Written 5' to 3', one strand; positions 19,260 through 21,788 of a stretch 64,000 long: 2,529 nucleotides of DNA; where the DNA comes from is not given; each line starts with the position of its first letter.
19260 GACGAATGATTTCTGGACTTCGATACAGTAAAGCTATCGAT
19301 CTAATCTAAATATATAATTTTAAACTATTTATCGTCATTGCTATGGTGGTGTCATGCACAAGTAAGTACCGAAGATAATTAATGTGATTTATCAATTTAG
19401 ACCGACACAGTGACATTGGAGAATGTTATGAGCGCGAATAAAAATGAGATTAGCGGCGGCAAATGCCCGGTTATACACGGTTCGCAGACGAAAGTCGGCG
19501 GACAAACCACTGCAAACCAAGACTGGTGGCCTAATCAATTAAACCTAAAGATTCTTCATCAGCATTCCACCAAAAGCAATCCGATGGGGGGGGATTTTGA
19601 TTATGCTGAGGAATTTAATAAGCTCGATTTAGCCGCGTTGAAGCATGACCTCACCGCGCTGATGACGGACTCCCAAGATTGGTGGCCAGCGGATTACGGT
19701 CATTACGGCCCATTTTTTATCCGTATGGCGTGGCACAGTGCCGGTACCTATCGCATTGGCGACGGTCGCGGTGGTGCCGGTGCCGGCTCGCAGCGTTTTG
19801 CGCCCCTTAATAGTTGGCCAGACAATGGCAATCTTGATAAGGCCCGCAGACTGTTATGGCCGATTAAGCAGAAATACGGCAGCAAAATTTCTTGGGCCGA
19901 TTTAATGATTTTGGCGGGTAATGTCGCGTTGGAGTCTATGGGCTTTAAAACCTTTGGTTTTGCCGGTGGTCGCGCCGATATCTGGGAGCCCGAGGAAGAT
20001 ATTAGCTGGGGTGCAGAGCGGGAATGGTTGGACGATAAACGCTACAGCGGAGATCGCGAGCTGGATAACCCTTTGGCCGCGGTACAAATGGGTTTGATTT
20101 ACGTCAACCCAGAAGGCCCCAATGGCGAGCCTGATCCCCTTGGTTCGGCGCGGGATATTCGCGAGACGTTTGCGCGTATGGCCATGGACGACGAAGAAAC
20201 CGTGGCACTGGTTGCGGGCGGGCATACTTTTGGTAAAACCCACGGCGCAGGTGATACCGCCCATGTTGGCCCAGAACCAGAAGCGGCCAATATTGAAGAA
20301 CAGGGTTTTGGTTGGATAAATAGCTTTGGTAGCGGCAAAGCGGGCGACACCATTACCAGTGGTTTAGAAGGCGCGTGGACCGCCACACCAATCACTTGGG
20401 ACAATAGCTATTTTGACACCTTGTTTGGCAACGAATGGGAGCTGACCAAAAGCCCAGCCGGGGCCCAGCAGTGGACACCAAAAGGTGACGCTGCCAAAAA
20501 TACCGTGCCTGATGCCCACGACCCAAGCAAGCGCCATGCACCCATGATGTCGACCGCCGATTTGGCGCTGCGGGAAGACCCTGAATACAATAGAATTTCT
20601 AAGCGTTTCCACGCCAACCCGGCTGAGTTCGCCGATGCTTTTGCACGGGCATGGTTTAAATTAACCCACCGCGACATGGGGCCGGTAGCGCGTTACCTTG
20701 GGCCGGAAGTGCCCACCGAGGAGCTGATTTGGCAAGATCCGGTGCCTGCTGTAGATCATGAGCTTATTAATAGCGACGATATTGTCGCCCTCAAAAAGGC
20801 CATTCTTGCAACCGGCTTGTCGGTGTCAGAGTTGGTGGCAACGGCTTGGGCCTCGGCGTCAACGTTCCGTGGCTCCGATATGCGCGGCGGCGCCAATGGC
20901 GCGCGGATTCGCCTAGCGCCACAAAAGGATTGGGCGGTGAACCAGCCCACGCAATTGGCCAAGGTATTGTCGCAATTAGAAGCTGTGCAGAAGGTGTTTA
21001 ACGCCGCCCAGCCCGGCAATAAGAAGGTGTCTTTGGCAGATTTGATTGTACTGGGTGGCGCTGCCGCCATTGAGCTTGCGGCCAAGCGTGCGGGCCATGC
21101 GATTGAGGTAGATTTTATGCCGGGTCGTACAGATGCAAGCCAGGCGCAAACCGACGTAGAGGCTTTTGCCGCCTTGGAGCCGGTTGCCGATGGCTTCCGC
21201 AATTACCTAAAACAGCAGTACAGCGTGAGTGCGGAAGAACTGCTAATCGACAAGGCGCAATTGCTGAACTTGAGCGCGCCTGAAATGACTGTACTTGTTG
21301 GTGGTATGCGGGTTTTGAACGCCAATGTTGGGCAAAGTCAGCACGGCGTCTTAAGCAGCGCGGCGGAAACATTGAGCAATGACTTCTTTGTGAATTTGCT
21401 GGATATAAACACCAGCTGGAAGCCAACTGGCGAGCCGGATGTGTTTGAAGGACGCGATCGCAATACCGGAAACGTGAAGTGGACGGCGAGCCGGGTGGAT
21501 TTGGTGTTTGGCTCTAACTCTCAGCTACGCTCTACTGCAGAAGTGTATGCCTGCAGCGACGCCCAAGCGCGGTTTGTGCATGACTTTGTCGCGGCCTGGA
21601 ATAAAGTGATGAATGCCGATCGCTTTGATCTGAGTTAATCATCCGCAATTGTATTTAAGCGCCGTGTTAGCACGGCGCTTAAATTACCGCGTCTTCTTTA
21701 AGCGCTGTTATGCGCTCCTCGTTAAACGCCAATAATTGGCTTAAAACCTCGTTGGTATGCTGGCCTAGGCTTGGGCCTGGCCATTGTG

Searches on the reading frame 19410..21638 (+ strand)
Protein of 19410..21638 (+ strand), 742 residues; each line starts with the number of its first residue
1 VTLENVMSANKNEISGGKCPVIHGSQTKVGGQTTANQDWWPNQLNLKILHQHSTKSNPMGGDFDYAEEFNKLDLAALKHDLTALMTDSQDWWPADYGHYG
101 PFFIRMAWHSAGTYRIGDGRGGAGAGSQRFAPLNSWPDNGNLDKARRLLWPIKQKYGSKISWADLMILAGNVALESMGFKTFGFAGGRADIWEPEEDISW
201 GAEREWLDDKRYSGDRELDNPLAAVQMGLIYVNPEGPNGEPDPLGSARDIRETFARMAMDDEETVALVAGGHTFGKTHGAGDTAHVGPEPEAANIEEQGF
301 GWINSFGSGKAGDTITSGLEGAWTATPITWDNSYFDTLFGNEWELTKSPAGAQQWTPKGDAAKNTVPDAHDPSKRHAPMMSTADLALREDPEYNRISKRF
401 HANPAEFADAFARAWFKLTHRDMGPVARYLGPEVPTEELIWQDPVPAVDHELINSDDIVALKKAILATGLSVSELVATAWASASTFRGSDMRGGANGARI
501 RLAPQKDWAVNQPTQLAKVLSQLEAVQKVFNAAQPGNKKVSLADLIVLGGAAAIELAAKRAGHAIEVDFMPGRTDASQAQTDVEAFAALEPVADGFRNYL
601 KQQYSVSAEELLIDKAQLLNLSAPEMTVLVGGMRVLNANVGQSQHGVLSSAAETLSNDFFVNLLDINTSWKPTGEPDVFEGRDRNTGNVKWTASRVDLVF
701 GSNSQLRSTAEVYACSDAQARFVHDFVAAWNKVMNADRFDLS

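Call 87: search_protein_families(library=pfam, proteins=[window:19410-21638:+], max_evalue=0.00001)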
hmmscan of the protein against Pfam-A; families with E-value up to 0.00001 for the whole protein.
window:19410-21638:+ (742 aa): 1 family
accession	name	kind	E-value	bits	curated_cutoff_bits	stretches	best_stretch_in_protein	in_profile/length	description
PF00141.28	peroxidase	-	1.6e-74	251.1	27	2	94-403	10-237/237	Peroxidase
